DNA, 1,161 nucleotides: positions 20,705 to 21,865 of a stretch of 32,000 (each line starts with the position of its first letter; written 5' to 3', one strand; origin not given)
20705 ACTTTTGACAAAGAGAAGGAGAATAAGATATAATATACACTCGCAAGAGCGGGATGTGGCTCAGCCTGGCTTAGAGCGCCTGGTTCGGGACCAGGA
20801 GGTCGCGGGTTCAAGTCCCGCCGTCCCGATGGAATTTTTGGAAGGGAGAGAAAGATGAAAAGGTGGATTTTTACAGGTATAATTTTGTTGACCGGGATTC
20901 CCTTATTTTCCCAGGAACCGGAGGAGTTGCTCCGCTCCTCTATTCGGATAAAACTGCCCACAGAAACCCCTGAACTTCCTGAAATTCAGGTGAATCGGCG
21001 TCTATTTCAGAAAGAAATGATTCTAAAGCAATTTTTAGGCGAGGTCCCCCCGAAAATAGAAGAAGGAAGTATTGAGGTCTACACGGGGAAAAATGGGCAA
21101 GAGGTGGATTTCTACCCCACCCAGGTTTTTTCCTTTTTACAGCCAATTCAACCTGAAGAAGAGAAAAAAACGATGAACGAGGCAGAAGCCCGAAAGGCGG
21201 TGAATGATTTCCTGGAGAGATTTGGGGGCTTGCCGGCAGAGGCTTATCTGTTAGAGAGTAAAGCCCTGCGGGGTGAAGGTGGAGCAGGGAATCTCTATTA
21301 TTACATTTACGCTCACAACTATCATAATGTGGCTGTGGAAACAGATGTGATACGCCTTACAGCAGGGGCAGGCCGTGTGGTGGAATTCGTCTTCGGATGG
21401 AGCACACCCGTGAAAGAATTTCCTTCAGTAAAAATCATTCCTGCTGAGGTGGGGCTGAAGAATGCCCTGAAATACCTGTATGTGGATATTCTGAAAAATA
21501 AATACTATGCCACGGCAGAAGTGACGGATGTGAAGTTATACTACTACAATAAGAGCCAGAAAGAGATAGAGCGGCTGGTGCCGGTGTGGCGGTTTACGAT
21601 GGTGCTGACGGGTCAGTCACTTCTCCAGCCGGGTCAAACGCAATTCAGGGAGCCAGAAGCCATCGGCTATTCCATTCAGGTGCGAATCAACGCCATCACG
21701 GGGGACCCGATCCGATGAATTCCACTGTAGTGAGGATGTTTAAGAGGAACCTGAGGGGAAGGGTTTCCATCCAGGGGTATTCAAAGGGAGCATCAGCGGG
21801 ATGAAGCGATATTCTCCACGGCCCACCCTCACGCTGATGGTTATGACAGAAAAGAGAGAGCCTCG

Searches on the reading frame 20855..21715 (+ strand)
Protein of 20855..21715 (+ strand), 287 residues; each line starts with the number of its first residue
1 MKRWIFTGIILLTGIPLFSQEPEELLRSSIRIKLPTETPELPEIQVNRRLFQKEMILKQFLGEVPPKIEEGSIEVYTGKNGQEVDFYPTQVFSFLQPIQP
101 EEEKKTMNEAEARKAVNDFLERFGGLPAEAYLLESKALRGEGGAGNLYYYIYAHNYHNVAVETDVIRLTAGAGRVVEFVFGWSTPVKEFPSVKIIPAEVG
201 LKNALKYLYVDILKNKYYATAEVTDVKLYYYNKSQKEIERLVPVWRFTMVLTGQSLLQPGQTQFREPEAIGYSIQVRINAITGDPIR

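Call 44: search_protein_families(library=pfam, proteins=[window:20855-21715:+], max_evalue=0.01)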
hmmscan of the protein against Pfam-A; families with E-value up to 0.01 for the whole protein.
window:20855-21715:+ (287 aa): 0 families
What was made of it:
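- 20855..21718 (+): Secreted ~290-aa protein of unknown function. It is the first gene of the train, and its homolog precedes glxK in the outer clade. No Pfam hit (call 44).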
